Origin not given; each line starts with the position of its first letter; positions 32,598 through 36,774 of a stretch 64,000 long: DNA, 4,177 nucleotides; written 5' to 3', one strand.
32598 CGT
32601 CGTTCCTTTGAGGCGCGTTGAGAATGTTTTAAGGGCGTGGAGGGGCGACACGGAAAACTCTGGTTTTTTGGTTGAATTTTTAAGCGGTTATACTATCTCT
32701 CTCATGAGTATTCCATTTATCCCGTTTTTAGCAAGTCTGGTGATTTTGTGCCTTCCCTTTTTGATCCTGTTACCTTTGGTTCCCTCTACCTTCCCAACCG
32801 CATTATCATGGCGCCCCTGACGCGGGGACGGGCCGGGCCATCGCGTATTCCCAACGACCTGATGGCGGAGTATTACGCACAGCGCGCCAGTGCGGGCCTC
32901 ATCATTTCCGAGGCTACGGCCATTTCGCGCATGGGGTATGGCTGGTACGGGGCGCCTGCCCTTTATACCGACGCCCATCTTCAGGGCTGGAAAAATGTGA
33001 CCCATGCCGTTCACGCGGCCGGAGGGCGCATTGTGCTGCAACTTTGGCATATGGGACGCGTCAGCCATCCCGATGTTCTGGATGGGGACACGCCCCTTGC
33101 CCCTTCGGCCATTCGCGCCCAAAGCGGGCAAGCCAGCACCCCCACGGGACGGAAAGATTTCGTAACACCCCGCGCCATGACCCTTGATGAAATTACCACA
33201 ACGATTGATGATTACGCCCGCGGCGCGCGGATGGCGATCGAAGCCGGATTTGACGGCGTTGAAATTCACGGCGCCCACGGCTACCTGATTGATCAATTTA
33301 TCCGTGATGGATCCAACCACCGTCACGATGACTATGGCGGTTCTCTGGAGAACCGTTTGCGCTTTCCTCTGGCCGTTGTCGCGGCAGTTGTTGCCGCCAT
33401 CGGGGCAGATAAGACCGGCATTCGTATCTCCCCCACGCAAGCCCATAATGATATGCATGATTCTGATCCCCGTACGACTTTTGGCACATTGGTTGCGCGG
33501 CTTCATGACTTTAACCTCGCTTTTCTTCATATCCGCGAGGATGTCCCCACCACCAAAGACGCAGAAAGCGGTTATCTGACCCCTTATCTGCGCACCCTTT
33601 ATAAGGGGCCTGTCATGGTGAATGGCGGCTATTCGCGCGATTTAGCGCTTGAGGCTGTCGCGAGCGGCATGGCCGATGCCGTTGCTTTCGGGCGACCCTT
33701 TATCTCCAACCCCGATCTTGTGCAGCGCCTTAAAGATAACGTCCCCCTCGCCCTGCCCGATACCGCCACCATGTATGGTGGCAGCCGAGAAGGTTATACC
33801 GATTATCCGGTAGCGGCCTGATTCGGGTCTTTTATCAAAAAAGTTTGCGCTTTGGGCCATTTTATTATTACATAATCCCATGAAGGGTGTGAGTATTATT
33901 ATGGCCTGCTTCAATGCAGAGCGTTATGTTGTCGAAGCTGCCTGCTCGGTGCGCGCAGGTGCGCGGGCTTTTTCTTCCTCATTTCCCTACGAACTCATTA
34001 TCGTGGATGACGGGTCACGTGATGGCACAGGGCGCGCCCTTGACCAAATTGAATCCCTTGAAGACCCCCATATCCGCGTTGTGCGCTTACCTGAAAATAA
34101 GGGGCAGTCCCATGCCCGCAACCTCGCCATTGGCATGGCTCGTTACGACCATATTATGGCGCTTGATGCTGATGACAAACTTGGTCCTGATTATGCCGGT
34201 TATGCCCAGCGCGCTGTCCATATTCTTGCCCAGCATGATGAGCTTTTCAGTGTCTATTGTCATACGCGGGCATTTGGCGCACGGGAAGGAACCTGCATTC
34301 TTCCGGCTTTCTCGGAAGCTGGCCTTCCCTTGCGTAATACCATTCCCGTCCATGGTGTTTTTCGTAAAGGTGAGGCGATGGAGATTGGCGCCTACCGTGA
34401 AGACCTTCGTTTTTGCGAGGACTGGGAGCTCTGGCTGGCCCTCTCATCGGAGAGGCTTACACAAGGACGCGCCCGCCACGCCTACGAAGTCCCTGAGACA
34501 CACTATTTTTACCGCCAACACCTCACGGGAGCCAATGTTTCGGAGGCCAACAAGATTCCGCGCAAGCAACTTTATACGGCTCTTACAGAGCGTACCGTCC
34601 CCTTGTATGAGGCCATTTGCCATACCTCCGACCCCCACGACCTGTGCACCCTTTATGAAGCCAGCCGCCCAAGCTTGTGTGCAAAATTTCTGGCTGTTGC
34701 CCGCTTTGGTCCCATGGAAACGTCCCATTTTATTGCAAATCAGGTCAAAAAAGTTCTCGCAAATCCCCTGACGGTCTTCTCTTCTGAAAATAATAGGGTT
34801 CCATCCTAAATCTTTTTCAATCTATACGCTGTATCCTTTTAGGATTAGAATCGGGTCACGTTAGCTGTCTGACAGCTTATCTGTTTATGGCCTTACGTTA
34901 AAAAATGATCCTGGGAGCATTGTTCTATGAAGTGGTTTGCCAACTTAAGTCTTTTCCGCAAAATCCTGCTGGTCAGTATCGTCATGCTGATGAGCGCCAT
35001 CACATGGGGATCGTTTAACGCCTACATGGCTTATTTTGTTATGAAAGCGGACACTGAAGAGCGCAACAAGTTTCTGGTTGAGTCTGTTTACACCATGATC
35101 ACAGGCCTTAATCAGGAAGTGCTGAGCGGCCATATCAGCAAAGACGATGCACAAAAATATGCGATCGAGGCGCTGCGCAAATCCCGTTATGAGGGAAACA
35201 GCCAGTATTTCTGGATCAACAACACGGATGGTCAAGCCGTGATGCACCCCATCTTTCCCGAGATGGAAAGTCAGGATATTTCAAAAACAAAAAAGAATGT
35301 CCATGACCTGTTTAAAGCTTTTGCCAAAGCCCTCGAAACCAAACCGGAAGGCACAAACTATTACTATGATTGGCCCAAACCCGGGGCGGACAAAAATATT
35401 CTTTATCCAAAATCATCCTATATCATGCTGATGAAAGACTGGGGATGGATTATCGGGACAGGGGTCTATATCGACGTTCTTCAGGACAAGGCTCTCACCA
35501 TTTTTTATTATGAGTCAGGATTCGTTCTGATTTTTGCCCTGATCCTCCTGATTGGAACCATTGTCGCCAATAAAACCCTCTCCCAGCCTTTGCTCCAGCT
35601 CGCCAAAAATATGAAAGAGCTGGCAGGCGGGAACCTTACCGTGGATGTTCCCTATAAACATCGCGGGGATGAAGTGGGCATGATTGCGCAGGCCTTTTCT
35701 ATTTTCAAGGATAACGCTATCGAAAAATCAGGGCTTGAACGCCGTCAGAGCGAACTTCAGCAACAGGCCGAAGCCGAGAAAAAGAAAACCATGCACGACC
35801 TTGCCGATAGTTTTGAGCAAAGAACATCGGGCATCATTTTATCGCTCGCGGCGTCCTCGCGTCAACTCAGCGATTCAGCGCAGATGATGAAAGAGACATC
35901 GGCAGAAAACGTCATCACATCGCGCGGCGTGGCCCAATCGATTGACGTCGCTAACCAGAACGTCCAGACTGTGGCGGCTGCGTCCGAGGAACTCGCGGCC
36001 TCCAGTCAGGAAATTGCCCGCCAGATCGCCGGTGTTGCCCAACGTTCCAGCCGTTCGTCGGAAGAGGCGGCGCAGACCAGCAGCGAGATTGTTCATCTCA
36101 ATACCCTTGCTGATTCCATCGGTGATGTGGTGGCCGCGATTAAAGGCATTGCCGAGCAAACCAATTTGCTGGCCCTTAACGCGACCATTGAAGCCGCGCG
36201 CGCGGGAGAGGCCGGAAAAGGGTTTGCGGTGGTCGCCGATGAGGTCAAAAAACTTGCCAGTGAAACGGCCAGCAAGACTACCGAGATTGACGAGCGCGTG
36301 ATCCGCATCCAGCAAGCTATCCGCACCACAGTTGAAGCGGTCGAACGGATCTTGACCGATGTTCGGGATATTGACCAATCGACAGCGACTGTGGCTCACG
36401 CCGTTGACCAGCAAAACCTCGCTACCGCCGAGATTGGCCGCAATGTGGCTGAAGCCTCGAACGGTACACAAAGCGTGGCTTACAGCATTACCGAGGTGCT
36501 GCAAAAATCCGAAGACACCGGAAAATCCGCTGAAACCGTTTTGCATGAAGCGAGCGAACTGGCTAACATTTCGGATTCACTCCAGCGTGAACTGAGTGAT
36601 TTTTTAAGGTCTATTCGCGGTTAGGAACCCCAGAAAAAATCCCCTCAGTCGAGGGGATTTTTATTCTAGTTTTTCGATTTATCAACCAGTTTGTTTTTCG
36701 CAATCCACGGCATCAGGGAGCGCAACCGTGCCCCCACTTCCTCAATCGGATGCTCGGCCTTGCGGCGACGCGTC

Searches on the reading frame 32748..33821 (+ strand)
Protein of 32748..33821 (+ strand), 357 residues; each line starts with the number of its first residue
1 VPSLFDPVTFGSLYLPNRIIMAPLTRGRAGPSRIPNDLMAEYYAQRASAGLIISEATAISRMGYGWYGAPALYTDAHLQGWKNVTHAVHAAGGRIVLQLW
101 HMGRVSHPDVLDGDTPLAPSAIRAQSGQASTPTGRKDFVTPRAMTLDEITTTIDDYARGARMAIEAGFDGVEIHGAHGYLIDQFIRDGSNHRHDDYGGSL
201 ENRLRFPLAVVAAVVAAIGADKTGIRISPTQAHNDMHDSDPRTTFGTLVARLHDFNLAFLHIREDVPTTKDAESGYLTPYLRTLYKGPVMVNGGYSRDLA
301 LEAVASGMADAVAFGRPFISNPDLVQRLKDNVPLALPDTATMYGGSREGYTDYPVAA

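Call 108: search_protein_families(library=pfam, max_evalue=0.00001, proteins=[window:32748-33821:+])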
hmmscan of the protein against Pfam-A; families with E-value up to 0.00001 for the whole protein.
window:32748-33821:+ (357 aa): 1 family
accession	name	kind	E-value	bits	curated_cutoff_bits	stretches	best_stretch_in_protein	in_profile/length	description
PF00724.26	Oxidored_FMN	-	1.7e-85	287.7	27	1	3-333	1-340/342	NADH:flavin oxidoreductase / NADH oxidase family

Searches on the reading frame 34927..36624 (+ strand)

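Call 108: search_protein_families(library=pfam, max_evalue=0.00001, proteins=[window:34927-36624:+])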
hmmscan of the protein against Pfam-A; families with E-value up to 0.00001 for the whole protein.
window:34927-36624:+ (565 aa): 4 families
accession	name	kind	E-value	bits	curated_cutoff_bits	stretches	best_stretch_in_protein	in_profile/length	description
PF00015.26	MCPsignal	-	6.2e-32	111.2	34.6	1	374-528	11-165/172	Methyl-accepting chemotaxis protein (MCP) signalling domain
PF08269.17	dCache_2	-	3.9e-28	98.9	26.5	1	42-188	45-189/298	Cache domain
PF17200.10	sCache_2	-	4.3e-28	98.6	25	1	40-189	2-149/155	Single Cache domain 2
PF00672.30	HAMP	-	3.8e-10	40.4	25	1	216-262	4-49/53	HAMP domain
